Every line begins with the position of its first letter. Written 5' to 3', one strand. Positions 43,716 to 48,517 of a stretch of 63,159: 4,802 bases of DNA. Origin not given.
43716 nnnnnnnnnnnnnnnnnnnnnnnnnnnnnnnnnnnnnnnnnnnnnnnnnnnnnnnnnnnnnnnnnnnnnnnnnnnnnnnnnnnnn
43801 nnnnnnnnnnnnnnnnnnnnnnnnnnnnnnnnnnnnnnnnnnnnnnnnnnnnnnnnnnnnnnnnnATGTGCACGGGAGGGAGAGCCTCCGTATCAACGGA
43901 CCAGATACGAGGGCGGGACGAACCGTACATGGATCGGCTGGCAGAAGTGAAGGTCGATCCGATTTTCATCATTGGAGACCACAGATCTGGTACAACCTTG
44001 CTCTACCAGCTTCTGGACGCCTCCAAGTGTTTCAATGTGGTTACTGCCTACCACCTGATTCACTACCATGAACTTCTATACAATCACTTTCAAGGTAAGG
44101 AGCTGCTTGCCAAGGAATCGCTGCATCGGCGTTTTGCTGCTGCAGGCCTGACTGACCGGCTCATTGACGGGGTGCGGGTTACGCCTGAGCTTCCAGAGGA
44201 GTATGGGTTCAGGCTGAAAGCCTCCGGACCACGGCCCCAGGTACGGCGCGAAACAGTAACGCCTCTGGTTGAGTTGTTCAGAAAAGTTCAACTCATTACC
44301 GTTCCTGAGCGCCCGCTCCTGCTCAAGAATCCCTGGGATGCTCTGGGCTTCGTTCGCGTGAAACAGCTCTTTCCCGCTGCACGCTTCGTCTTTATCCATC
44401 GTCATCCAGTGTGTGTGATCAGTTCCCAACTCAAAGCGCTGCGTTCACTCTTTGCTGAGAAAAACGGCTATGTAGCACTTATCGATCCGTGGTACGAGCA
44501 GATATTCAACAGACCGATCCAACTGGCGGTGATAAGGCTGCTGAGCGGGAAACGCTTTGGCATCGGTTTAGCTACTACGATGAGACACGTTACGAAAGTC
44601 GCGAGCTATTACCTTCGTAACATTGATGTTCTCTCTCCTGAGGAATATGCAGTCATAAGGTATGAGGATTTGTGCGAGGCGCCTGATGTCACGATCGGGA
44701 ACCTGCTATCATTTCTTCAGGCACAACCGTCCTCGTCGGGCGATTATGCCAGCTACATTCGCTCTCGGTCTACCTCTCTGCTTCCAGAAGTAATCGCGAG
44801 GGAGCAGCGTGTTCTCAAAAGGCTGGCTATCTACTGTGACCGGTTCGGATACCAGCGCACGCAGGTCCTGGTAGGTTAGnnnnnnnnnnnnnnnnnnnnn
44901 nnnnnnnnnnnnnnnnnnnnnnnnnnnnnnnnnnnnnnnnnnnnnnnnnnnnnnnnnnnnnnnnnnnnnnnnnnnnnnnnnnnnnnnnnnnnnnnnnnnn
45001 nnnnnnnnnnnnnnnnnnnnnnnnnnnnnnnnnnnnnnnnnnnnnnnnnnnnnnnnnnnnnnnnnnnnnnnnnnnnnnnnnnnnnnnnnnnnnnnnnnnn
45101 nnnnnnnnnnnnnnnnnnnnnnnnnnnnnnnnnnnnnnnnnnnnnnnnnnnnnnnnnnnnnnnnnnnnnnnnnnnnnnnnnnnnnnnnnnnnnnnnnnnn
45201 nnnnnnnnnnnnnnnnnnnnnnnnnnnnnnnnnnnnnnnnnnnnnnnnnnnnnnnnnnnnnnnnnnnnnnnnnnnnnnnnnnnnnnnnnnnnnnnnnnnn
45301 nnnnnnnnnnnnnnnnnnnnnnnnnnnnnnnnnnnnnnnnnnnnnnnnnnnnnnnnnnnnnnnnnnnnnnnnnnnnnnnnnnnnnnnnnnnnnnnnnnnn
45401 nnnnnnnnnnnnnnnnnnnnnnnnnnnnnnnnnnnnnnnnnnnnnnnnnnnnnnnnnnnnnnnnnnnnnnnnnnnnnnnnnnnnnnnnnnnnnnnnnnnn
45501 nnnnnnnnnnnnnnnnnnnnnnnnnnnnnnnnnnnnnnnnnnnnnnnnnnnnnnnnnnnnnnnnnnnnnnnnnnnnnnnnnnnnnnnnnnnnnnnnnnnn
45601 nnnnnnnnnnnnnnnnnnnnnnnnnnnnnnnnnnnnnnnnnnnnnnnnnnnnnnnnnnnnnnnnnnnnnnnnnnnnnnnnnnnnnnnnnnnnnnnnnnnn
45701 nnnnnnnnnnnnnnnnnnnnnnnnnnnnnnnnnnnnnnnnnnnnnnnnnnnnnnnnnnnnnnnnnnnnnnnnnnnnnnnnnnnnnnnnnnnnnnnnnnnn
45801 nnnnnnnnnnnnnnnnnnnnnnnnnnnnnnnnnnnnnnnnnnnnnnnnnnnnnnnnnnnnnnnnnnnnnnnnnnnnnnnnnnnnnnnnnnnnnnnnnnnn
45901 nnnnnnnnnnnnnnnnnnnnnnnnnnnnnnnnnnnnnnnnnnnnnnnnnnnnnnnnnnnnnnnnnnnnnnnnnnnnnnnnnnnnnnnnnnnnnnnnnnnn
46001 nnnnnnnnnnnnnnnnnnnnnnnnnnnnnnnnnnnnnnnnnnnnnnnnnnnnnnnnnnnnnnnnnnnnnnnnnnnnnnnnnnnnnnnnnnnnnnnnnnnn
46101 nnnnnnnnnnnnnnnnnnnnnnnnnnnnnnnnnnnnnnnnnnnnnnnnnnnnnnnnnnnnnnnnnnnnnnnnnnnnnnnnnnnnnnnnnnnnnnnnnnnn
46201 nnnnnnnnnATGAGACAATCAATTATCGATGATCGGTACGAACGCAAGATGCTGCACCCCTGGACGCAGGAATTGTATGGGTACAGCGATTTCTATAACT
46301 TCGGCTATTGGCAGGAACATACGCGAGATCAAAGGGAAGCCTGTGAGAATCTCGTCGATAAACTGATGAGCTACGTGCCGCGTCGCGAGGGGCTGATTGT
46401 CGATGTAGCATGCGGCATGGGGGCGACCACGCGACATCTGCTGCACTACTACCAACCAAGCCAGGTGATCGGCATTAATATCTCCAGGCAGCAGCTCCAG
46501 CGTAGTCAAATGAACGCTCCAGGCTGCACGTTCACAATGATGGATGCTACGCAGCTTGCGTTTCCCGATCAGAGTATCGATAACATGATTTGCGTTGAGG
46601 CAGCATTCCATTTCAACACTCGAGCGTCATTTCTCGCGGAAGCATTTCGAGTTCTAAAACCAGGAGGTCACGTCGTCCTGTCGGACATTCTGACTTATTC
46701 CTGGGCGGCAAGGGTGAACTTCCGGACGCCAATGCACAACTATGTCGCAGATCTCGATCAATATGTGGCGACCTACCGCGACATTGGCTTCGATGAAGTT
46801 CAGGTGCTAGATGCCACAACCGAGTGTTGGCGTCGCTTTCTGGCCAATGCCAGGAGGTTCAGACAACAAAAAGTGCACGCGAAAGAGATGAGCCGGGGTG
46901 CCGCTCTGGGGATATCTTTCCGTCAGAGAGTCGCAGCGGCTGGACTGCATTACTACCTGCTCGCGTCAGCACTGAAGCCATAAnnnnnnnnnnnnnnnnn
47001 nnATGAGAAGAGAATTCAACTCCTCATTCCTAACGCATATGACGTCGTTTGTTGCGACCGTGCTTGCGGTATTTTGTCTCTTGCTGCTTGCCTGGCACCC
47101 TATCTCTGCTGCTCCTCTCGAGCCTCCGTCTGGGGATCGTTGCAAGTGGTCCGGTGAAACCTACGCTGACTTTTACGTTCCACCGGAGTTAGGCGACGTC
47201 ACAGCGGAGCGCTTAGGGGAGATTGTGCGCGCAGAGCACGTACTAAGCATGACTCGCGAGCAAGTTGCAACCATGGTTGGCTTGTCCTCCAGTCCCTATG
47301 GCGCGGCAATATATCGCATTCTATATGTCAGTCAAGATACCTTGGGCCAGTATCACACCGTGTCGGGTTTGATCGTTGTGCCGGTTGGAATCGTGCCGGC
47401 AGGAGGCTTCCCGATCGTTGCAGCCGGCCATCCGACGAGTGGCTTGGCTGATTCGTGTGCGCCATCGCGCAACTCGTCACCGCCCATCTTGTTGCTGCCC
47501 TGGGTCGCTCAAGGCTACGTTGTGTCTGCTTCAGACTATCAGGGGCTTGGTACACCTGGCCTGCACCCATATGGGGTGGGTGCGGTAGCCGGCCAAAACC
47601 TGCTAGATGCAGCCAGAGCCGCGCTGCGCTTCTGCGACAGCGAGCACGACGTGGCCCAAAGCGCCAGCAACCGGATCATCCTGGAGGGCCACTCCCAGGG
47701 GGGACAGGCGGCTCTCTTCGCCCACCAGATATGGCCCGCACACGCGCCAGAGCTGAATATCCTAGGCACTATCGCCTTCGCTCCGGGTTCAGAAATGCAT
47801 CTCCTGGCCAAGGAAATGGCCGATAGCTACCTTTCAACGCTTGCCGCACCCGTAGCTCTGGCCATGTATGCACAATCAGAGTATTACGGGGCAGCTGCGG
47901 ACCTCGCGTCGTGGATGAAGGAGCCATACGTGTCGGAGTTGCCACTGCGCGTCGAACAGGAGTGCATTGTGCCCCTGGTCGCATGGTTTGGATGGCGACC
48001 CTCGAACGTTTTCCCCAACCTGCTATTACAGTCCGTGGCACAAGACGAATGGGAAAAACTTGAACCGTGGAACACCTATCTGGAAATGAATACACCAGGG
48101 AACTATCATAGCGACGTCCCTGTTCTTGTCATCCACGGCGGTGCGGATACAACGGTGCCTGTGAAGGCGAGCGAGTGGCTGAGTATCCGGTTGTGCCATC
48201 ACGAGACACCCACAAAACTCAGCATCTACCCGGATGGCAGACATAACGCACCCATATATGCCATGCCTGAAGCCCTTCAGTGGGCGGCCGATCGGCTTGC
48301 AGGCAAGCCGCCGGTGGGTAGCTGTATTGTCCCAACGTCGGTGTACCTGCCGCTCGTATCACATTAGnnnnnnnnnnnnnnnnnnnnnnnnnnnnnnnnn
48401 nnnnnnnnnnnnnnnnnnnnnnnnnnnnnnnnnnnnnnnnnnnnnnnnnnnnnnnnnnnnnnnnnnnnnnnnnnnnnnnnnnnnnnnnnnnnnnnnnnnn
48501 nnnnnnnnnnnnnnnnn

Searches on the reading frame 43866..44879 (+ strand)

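Call 75: search_protein_families(library=pfam, proteins=[window:43866-44879:+], max_evalue=0.0001)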
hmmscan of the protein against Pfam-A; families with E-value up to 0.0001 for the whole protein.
window:43866-44879:+ (337 aa): 2 families
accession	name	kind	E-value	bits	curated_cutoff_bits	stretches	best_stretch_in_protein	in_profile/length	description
PF13469.12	Sulfotransfer_3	-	4.4e-20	73.3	27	1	32-193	1-147/216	Sulfotransferase family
PF00685.33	Sulfotransfer_1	-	1.7e-05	24.8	22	1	31-289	2-184/255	Sulfotransferase domain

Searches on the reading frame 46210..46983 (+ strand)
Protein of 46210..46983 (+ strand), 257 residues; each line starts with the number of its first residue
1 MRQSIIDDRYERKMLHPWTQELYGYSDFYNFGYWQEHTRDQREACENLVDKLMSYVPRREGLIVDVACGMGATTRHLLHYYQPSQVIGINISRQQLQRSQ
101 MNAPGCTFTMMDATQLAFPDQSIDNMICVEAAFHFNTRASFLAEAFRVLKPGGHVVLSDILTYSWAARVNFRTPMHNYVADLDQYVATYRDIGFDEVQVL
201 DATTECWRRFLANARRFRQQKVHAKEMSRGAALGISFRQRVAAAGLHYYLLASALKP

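Call 75: search_protein_families(library=pfam, proteins=[window:46210-46983:+], max_evalue=0.0001)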
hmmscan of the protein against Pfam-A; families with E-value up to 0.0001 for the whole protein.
window:46210-46983:+ (257 aa): 8 families
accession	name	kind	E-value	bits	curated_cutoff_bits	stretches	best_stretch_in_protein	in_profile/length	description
PF08241.18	Methyltransf_11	-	4.4e-21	75.8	21.2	1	64-157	1-95/95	Methyltransferase domain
PF13649.12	Methyltransf_25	-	2.7e-19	70.1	27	1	63-153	1-97/97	Methyltransferase domain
PF13847.12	Methyltransf_31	-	5.4e-14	52.5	27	1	63-161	7-113/145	Methyltransferase domain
PF08242.18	Methyltransf_12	-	1.1e-11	45.7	30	1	64-155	1-98/98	Methyltransferase domain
PF13489.12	Methyltransf_23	-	3.4e-10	40.3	27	1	40-167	4-125/164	Methyltransferase domain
PF01209.24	Ubie_methyltran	-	4.3e-08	33.2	20.1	1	57-172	44-163/233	ubiE/COQ5 methyltransferase family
PF02353.26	CMAS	-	2.5e-07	30.7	27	1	28-173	30-180/273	Mycolic acid cyclopropane synthetase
PF03141.22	Methyltransf_29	-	1.7e-05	24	23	1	49-172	102-224/506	Putative S-adenosyl-L-methionine-dependent methyltransferase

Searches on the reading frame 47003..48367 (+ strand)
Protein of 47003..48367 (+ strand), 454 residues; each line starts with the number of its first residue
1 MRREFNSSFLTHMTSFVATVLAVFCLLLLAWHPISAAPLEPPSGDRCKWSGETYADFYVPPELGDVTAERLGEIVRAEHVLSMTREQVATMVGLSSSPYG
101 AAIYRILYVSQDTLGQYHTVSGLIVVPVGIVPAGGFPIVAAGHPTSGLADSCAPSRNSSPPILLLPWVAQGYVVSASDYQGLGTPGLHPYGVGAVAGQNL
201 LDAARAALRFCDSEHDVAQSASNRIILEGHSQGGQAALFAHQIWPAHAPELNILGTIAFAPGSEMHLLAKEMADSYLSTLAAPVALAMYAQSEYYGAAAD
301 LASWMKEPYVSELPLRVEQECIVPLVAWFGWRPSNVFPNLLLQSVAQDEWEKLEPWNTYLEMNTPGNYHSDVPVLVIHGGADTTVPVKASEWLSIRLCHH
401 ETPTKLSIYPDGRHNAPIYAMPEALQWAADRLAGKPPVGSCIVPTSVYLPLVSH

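Call 75: search_protein_families(library=pfam, proteins=[window:47003-48367:+], max_evalue=0.0001)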
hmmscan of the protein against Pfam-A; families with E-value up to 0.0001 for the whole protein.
window:47003-48367:+ (454 aa): 4 families
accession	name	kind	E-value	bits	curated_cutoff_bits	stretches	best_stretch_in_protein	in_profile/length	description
PF03583.20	LIP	-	1.3e-25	90.8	23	1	162-439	17-285/286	Secretory lipase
PF00326.27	Peptidase_S9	-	6.3e-08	32.8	22.6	1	347-416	116-189/213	Prolyl oligopeptidase family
PF12146.15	Hydrolase_4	-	1.7e-07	31.2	27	0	370-415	190-233/239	Serine aminopeptidase, S33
PF20434.5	BD-FAE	-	6.7e-05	22.9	26.8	0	368-395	184-213/215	BD-FAE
